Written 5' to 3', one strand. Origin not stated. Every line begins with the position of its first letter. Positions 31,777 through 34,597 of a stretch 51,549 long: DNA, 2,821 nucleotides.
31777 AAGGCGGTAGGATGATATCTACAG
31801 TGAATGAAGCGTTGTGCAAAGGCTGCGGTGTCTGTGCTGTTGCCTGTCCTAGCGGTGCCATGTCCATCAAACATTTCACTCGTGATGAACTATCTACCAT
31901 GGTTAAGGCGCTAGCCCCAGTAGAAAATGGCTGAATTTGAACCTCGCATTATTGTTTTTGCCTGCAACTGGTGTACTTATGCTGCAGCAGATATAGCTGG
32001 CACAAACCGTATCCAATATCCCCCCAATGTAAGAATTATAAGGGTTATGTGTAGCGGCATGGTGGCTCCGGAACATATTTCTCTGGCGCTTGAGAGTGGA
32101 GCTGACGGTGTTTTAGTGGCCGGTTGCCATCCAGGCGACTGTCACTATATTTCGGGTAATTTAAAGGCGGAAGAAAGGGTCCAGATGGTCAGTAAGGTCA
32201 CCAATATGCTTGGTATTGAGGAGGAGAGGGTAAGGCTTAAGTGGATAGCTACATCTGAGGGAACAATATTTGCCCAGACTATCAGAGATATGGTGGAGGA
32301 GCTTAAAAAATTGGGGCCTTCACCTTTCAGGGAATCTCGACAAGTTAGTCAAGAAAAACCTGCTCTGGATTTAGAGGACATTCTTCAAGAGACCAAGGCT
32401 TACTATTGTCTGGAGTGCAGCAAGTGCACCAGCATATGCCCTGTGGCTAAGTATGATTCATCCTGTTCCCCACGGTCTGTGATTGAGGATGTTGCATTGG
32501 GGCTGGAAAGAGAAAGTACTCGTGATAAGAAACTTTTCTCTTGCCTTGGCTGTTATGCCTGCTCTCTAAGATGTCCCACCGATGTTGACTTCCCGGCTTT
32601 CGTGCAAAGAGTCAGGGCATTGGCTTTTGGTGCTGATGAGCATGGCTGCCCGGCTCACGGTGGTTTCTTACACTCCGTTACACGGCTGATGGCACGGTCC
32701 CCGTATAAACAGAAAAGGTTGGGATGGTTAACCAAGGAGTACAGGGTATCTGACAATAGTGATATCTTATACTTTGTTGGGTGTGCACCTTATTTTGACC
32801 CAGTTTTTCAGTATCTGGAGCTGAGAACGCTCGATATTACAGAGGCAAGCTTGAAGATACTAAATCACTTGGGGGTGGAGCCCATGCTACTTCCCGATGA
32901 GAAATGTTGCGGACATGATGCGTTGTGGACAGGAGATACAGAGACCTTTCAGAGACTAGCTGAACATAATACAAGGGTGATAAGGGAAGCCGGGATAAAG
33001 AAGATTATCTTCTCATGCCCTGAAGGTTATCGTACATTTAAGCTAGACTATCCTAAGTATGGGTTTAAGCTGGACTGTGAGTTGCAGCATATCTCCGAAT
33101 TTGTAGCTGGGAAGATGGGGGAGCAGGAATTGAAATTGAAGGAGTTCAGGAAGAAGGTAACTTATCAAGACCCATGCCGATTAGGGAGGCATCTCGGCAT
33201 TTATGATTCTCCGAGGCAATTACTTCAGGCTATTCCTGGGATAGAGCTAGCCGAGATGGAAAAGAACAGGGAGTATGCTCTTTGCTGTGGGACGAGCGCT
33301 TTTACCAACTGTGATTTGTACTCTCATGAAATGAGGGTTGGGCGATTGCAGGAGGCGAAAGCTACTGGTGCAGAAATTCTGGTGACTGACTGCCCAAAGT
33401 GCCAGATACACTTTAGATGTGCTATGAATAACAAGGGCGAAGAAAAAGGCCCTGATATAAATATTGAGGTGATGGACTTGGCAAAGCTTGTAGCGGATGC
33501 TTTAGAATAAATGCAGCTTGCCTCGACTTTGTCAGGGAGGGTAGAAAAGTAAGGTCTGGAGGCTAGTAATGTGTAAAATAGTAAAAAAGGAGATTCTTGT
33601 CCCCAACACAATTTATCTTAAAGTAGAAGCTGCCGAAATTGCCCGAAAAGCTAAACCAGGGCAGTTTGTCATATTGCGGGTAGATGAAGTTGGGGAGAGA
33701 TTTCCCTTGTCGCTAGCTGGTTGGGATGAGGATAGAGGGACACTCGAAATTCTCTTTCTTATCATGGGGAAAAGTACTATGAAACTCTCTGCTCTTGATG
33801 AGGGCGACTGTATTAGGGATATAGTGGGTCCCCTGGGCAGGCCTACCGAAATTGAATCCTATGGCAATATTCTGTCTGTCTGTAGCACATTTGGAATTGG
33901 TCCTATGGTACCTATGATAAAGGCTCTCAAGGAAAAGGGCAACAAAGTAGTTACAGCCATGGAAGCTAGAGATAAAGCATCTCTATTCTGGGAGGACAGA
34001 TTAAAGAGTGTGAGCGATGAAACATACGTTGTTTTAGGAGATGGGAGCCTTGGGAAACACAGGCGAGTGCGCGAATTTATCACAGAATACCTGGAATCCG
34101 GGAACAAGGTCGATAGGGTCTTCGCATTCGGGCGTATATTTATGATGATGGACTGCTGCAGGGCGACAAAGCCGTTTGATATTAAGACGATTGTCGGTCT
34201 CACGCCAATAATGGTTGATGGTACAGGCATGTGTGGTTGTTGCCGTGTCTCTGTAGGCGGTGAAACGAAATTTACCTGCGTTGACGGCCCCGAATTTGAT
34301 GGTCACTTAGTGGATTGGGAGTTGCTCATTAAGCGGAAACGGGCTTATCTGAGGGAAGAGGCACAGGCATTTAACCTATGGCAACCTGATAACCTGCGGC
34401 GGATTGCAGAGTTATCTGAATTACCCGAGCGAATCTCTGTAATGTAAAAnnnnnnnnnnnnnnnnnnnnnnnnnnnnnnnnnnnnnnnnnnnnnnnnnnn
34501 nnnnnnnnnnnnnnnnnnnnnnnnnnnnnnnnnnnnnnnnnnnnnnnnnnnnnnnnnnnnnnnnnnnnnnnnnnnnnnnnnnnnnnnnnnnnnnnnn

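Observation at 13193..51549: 38-kb redox island: three electron-bifurcation families wired through five copies of one GltD/NfnB-like module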

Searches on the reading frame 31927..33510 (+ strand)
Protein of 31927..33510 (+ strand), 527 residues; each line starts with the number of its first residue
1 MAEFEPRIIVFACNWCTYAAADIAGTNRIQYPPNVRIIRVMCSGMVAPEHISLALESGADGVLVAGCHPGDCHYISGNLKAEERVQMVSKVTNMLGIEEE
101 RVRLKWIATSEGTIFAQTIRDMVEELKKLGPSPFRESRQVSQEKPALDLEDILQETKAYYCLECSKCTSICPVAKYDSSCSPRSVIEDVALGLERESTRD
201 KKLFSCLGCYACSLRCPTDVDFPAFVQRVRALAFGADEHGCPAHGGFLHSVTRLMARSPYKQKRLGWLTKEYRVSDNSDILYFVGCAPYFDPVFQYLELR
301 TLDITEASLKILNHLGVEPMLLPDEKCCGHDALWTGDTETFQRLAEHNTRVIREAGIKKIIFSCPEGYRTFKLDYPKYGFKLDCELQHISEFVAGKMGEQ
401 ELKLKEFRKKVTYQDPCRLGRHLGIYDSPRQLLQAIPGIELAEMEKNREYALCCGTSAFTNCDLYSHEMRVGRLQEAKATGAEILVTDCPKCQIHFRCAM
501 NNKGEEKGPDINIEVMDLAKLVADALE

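Call 4: search_protein_families(library=pfam, proteins=[window:31927-33510:+])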
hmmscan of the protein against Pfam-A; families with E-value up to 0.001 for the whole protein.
window:31927-33510:+ (527 aa): 6 families
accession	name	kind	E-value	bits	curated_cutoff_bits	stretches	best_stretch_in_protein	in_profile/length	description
PF02662.21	FlpD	-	1.8e-53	180.2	22.3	1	8-130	1-123/123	Methyl-viologen-reducing hydrogenase, delta subunit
PF02754.22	CCG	-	2.5e-28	98.5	20.6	2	411-497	1-85/85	Cysteine-rich domain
PF13534.11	Fer4_17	-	1.2e-07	32.6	22.2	1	161-221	2-61/61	4Fe-4S dicluster domain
PF13187.11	Fer4_9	-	5.9e-06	26.7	27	1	160-219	1-50/52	4Fe-4S dicluster domain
PF13183.11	Fer4_8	-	7.3e-06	26.9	27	1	158-220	2-68/68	4Fe-4S dicluster domain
PF13237.11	Fer4_10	-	6.4e-05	23.3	25.5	1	160-217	8-53/53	4Fe-4S dicluster domain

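Call 7: search_protein_families(library=ncbifam, proteins=[window:31927-33510:+])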
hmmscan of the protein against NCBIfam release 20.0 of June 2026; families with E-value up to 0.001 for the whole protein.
window:31927-33510:+ (527 aa): 25 families
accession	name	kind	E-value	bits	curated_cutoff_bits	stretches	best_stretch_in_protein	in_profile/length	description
NF040770.1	hetero_SS_HdrA2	exception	2.1e-53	181.6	1100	1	5-132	647-774/777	CoB-CoM heterodisulfide reductase HdrA2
NF004898.0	PRK06259.1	equivalog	2.5e-46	158.3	385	1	121-523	100-485/488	fumarate reductase (CoM/CoB) subunit TfrB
NF045873.1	F420_non_VhuD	exception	1.8e-38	131.6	215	1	5-135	1-131/132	F420-non-reducing hydrogenase iron-sulfur subunit VhuD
NF045670.1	quin_L_LdhH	equivalog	1.6e-33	115.9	800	1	276-505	465-694/706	L-lactate dehydrogenase (quinone) large subunit LdhH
NF008369.0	PRK11168.1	equivalog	6.4e-29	101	278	2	272-496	161-380/401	anaerobic glycerol-3-phosphate dehydrogenase subunit C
NF045663.1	diclust_near_Sec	equivalog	1.1e-18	66.7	530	1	145-493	292-615/759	pyridine nucleotide-disulfide oxidoreductase/dicluster-binding protein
TIGR03379.1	glycerol3P_GlpC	equivalog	3.6e-17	62.2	279.9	2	298-496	173-377/397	anaerobic glycerol-3-phosphate dehydrogenase subunit GlpC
NF041891.1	hdrA_Methbact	equivalog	1.9e-16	59.5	1300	1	5-128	643-760/762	ferredoxin:CoB-CoM heterodisulfide reductase subunit HdrA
NF045724.1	ferredox_TmcB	equivalog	4.9e-14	51.7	735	1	331-493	231-401/430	electron transfer complex ferredoxin TmcB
TIGR03290.1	CoB_CoM_SS_C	equivalog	1e-12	48.2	160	1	160-237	3-79/144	CoB--CoM heterodisulfide reductase subunit C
NF008434.0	PRK11274.1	equivalog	1.2e-11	44.2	333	1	303-499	184-391/409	glycolate oxidase subunit GlcF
NF045796.1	DsrK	equivalog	1.3e-11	43.8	400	1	332-501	238-412/453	sulfate reduction electron transfer complex DsrMKJOP subunit DsrK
NF041779.1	hetero_SS_HdrC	equivalog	1.9e-11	43.8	350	1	161-234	33-104/198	ferredoxin:CoB-CoM heterodisulfide reductase subunit HdrC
NF041890.1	hdrC_Methbact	equivalog_domain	3.4e-11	43.1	270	1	155-228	25-96/192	ferredoxin:CoB-CoM heterodisulfide reductase subunit HdrC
NF045711.1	sulf_resp_HmcF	equivalog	1.6e-10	40.4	750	1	332-495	250-424/457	sulfate respiration complex iron-sulfur protein HmcF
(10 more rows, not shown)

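Call 13: find_related_loci(query=window:31927-33510:+, collection=genome_contigs, flank=10000)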
Query window:31927-33510:+ (527 aa) in genome_contigs; peptide patterns used: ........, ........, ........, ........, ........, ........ (x = any residue, [..] = any of these).
436 stretches matched a pattern; 278 encode a relative of the query (tblastn E <= 1e-3); the best 80 are kept; 80 distinct loci.
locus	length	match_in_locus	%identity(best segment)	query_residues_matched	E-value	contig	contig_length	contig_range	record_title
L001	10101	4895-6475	82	1-527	0e+0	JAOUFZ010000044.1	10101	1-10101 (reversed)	MAG: Dehalococcoidia bacterium isolate 4_1_July_SF_Bin57 4_1_July_SF_Bin57_scaffold_3278_c1, whole genome shotgun sequen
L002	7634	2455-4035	81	1-527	0e+0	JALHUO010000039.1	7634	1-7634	MAG: Dehalococcoidia bacterium isolate PFL52 seq_826565, whole genome shotgun sequence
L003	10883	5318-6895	81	1-526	0e+0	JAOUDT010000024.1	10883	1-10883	MAG: Dehalococcoidia bacterium isolate 4_1_Jan_SF_Bin38 4_1_Jan_SF_Bin38_scaffold_2467_c1, whole genome shotgun sequence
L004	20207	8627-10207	81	1-527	0e+0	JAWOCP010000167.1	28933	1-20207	MAG: Dehalococcoidia bacterium isolate BLK5-1.bin.32 k191_228538, whole genome shotgun sequence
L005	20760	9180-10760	81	1-527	0e+0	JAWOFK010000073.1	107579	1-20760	MAG: Dehalococcoidia bacterium isolate BLK6-1.bin.245 k191_239860, whole genome shotgun sequence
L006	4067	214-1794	81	1-527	0e+0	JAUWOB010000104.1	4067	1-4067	MAG: Dehalococcoidia bacterium isolate CSMAG_2439 CSMAG_2439_k141_645656_length_4067_cov_5.0000, whole genome shotgun se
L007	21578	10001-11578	79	1-526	0e+0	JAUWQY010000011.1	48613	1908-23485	MAG: Dehalococcoidia bacterium isolate CSMAG_2514 CSMAG_2514_k141_847400_length_48613_cov_933.5471, whole genome shotgun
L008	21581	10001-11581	80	1-527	0e+0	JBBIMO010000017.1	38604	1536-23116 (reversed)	MAG: Chloroflexota bacterium isolate BQS170218_bin_234 NODE_812_length_38604_cov_7.611819, whole genome shotgun sequence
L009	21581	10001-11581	78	1-527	0e+0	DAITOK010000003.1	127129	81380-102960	MAG TPA_asm: Chloroflexota bacterium isolate CTOTU21527 NODE_109_length_127129_cov_27.150637, whole genome shotgun seque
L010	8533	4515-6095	77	1-527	0e+0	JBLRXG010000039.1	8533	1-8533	MAG: Dehalococcoidia bacterium isolate TamC05-31 NODE_39_length_8533_cov_3.556173, whole genome shotgun sequence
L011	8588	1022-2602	75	1-527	0e+0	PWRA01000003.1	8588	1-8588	MAG: Dehalococcoidia bacterium isolate CSSed10_7 CS-Sed10-C23568, whole genome shotgun sequence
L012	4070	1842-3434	74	1-526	0e+0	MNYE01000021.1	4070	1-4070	MAG: Dehalococcoidia bacterium CG2_30_46_9 cg2_3.0_scaffold_24240_c, whole genome shotgun sequence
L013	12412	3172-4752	74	1-527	0e+0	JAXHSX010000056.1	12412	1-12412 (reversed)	MAG: Chloroflexota bacterium isolate MAG09_tar_biofilm MAG09_56, whole genome shotgun sequence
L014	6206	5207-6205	78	1-333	0e+0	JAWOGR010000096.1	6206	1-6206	MAG: Dehalococcoidia bacterium isolate BLK6-3.bin.89 k191_3274789, whole genome shotgun sequence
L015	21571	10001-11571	64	1-526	0e+0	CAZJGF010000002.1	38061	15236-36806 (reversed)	MAG TPA_asm: uncultured Dehalococcoidales bacterium isolate binchicken_co34_567 genome assembly, contig: NODE_1478_lengt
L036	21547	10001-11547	60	4-526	0e+0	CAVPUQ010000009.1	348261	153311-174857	MAG: uncultured Actinomycetes bacterium isolate MFD09964.bin.2.60 genome assembly, contig: contig_58283, whole genome sh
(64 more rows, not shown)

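Call 42: search_protein_families(library=pfam, proteins=[L036:11558-12421:+, L036:12423-14408:+, L036:13070-14968:+, L036:14812-15942:+, L015:11583-12557:+, L015:12554-14605:+, L015:14598-16025:+], max_evalue=0.000001)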
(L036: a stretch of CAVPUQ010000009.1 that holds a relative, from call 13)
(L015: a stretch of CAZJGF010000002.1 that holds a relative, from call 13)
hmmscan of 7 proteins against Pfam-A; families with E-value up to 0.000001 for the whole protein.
L036:11558-12421:+ (287 aa): 3 families
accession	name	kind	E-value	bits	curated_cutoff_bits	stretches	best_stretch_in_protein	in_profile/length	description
PF01257.25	2Fe-2S_thioredx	-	7.4e-46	156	24.8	1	145-286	2-143/145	Thioredoxin-like [2Fe-2S] ferredoxin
PF12831.13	FAD_oxidored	-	5.6e-08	32.9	27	1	8-45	2-39/416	FAD dependent oxidoreductase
PF13450.12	NAD_binding_8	-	1.1e-07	32.4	21.9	1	10-46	1-37/68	NAD(P)-binding Rossmann-like domain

L036:12423-14408:+ (661 aa): 7 families
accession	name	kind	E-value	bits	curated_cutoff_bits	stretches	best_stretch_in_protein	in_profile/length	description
PF01512.22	Complex1_51K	-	1.8e-44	151.7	31.2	1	198-369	1-149/150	Nuo51 FMN-binding domain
PF10589.14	NADH_4Fe-4S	-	9e-33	112.5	23.5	1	480-564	1-85/85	NADH-ubiquinone oxidoreductase-F iron-sulfur binding region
PF00037.32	Fer4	-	4.6e-11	42.5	21.1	0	613-630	3-20/24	4Fe-4S binding domain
PF13237.11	Fer4_10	-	4e-08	33.5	25.5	0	581-629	2-53/53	4Fe-4S dicluster domain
PF12797.12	Fer4_2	-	7.6e-08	32.3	24.5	0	612-630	4-22/22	4Fe-4S binding domain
PF14697.11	Fer4_21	-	1.2e-07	32.2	35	1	583-630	3-53/59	4Fe-4S dicluster domain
PF13187.11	Fer4_9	-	2.3e-07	31.1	27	0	587-631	1-50/52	4Fe-4S dicluster domain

L036:13070-14968:+ (632 aa): 1 family
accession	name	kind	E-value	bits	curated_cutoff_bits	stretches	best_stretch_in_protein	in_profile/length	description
PF13510.11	Fer2_4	-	4.3e-22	78.4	22.8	1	449-524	3-81/82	2Fe-2S iron-sulfur cluster binding domain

L036:14812-15942:+ (376 aa): 1 family
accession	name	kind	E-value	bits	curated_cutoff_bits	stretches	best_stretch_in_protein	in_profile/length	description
PF12838.12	Fer4_7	-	3.2e-07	31.1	27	0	32-110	2-50/52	4Fe-4S dicluster domain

L015:11583-12557:+ (324 aa): 11 families
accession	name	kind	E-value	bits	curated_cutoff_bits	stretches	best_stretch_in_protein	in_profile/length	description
PF13237.11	Fer4_10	-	7.8e-12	45.4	25.5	0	136-223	2-53/53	4Fe-4S dicluster domain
PF13183.11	Fer4_8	-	8.2e-12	45.9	27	0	142-224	4-66/68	4Fe-4S dicluster domain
PF12837.12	Fer4_6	-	2.3e-11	43.5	25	0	136-154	2-20/24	4Fe-4S binding domain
PF12838.12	Fer4_7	-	3.2e-10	40.8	27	0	211-276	1-52/52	4Fe-4S dicluster domain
PF00037.32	Fer4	-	3.8e-10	39.6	21.1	0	260-276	6-22/24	4Fe-4S binding domain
PF14697.11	Fer4_21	-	2.1e-09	37.8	35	0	137-156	2-21/59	4Fe-4S dicluster domain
PF12831.13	FAD_oxidored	-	6.1e-09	36.1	27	1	10-47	2-39/416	FAD dependent oxidoreductase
PF12797.12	Fer4_2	-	7.2e-09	35.5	24.5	0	103-118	3-18/22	4Fe-4S binding domain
PF13187.11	Fer4_9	-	3.8e-08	33.7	27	0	211-275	1-50/52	4Fe-4S dicluster domain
PF07992.20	Pyr_redox_2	-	9.9e-08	32.2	26.1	1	9-114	2-87/291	Pyridine nucleotide-disulphide oxidoreductase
PF13534.11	Fer4_17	-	5.5e-07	30.5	22.2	0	260-276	44-60/61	4Fe-4S dicluster domain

L015:12554-14605:+ (683 aa): 3 families
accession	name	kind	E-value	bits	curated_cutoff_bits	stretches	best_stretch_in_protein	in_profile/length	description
PF00384.28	Molybdopterin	-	2.1e-82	277.4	24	1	60-482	1-352/353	Molybdopterin oxidoreductase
PF01568.27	Molydop_binding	-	2.2e-34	118.2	26.8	1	567-673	1-110/110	Molydopterin dinucleotide binding domain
PF04879.21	Molybdop_Fe4S4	-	1.1e-14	54.6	22.7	1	6-57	4-55/55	Molybdopterin oxidoreductase Fe4S4 domain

L015:14598-16025:+ (475 aa): 0 families

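Call 52: search_protein_families(library=pfam, proteins=[L005:13574-14623:-, L005:14556-15686:-, L005:15689-16375:-, L005:16524-17441:-, L005:17844-18512:-, L005:18612-19532:-, L009:16896-17441:+, L009:17464-17922:-, L009:17926-18903:-, L009:20683-21528:-], max_evalue=0.00001)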
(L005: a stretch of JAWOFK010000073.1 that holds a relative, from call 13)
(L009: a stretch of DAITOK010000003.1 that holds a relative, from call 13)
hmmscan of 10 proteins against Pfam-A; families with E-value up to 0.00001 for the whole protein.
L005:13574-14623:- (349 aa): 2 families
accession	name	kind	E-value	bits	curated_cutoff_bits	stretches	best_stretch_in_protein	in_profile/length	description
PF04055.27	Radical_SAM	-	1.4e-39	136.3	29.5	1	34-195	1-165/166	Radical SAM superfamily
PF06463.18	Mob_synth_C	-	4.9e-30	104.6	37.4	1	202-327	2-127/128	Molybdenum Cofactor Synthesis C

L005:14556-15686:- (376 aa): 4 families
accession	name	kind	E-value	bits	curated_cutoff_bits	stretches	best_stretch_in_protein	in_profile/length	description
PF00005.33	ABC_tran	-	1.2e-35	123.5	25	1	19-165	1-137/137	ABC transporter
PF03459.23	TOBE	-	4.3e-14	52.9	22.3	1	304-365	1-64/64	TOBE domain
PF13304.12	AAA_21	-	7.4e-13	49.6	27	1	120-197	221-300/304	AAA domain, putative AbiEii toxin, Type IV TA system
PF08402.16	TOBE_2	-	4.5e-06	27.1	21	1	283-365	2-75/76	TOBE domain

L005:15689-16375:- (228 aa): 1 family
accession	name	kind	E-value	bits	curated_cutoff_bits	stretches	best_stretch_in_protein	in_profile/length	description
PF00528.27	BPD_transp_1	-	8.2e-14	52.2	26.4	1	45-228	2-181/184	Binding-protein-dependent transport system inner membrane component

L005:16524-17441:- (305 aa): 2 families
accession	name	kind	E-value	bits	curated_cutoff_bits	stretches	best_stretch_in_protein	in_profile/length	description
PF12849.12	PBP_like_2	-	6.9e-31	108.4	27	1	37-272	13-263/267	PBP superfamily domain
PF13531.11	SBP_bac_11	-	6.2e-10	39.7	25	1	52-285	16-225/227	Bacterial extracellular solute-binding protein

L005:17844-18512:- (222 aa): 2 families
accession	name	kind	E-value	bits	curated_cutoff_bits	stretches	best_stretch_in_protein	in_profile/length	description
PF14693.11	Ribosomal_TL5_C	-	3.8e-22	78.9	27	1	101-183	1-81/84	Ribosomal protein TL5, C-terminal domain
PF01386.24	Ribosomal_L25p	-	2.1e-13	51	23.6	1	6-93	1-82/82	Ribosomal L25p family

L005:18612-19532:- (306 aa): 2 families
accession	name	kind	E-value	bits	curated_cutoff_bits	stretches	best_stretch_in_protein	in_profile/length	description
PF00849.27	PseudoU_synth_2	-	6.7e-31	108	26.8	1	93-247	1-152/152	RNA pseudouridylate synthase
PF01479.30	S4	-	1.1e-10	41.5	22.8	1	22-67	2-48/48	S4 domain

L009:16896-17441:+ (181 aa): 1 family
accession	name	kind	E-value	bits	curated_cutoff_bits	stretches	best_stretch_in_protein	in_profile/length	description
PF01750.23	HycI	-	4.5e-15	56.1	23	1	48-168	9-130/130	Hydrogenase maturation protease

L009:17464-17922:- (152 aa): 1 family
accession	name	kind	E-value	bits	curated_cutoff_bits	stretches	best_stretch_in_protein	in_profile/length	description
PF01967.27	MoaC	-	8e-56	188.2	27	1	8-143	1-136/136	MoaC family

L009:17926-18903:- (325 aa): 3 families
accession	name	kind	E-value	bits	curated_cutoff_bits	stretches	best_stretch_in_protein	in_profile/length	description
PF04055.27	Radical_SAM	-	1.2e-36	126.8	29.5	1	18-177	2-164/166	Radical SAM superfamily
PF06463.18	Mob_synth_C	-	1.4e-31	109.5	37.4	1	185-307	2-127/128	Molybdenum Cofactor Synthesis C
PF13353.11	Fer4_12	-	1.9e-06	28.6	22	1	21-109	13-100/137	4Fe-4S single cluster domain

L009:20683-21528:- (281 aa): 2 families
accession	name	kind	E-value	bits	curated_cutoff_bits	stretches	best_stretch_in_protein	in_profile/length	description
PF12849.12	PBP_like_2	-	1.4e-35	123.8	27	1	9-239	12-265/267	PBP superfamily domain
PF13531.11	SBP_bac_11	-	6.9e-12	46.1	25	1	25-250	17-225/227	Bacterial extracellular solute-binding protein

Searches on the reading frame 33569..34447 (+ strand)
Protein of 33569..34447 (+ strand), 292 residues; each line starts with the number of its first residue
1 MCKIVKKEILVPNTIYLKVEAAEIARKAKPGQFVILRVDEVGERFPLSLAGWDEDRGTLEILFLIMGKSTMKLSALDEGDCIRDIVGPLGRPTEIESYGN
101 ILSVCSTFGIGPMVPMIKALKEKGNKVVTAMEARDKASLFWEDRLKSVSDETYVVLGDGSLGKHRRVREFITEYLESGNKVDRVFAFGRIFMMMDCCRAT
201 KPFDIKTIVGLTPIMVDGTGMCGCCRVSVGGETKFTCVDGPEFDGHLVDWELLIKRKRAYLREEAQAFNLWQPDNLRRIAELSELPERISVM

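Call 4: search_protein_families(library=pfam, proteins=[window:33569-34447:+])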
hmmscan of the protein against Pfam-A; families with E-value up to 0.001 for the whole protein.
window:33569-34447:+ (292 aa): 1 family
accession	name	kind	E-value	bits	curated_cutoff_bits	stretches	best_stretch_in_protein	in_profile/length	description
PF10418.14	DHODB_Fe-S_bind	-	2.5e-11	43.5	23.9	1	214-248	3-40/41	Iron-sulfur cluster binding domain of dihydroorotate dehydrogenase B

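Call 7: search_protein_families(library=ncbifam, proteins=[window:33569-34447:+])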
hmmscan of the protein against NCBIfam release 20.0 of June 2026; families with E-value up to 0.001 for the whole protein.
window:33569-34447:+ (292 aa): 14 families
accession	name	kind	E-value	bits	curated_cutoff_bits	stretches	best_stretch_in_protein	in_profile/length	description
NF004862.0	PRK06222.1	subfamily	3.1e-109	364.8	220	1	1-272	1-272/281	sulfide/dihydroorotate dehydrogenase-like FAD/NAD-binding protein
NF009414.0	PRK12778.1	equivalog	1.3e-92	311.3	1103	1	1-268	1-268/752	bifunctional dihydroorotate dehydrogenase B NAD binding subunit/NADPH-dependent glutamate synthase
NF009413.0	PRK12775.1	equivalog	4e-72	243.4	1895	1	1-268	1-268/1006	putative trifunctional 2-polyprenylphenol hydroxylase/glutamate synthase subunit beta/ferritin domain-containing protein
NF009415.0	PRK12779.1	equivalog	7.6e-50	169.7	1519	1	3-266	652-936/944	putative bifunctional glutamate synthase subunit beta/2-polyprenylphenol hydroxylase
NF000798.0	PRK00054.1-3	equivalog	5.3e-28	98.3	219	1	5-247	11-241/244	dihydroorotate dehydrogenase electron transfer subunit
NF000796.0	PRK00054.1-1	equivalog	1.3e-26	93.4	224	1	26-248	27-235/254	dihydroorotate dehydrogenase electron transfer subunit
NF000799.0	PRK00054.1-4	equivalog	8.1e-23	80.8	314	1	4-244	9-252/258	dihydroorotate dehydrogenase electron transfer subunit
NF000797.0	PRK00054.1-2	equivalog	1.5e-21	76.8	270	1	3-244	18-261/267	dihydroorotate dehydrogenase electron transfer subunit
NF004470.0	PRK05802.1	equivalog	8.2e-15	54.6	313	1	2-233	68-309/330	sulfide/dihydroorotate dehydrogenase-like FAD/NAD-binding protein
NF006220.0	PRK08345.1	subfamily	2.4e-12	46.7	395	1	16-134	29-152/294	cytochrome-c3 hydrogenase subunit gamma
NF040835.1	sulfhyd_HydG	equivalog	7.1e-09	35.3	650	1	17-244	37-280/292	NADPH-dependent hydrogenase/sulfhydrogenase 1 subunit gamma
NF040830.1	sulfhyd_ShyC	equivalog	6.6e-08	32.1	600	1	26-116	37-126/288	NAD(P)-dependent hydrogenase/sulfhydrogenase 2 subunit gamma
TIGR02911.1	sulfite_red_B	equivalog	8.4e-06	25.1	288.6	1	25-244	28-252/261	anaerobic sulfite reductase subunit AsrB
NF005128.0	PRK06567.1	equivalog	5.3e-05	21.3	1072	1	3-129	796-923/1031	putative bifunctional glutamate synthase subunit beta/2-polyprenylphenol hydroxylase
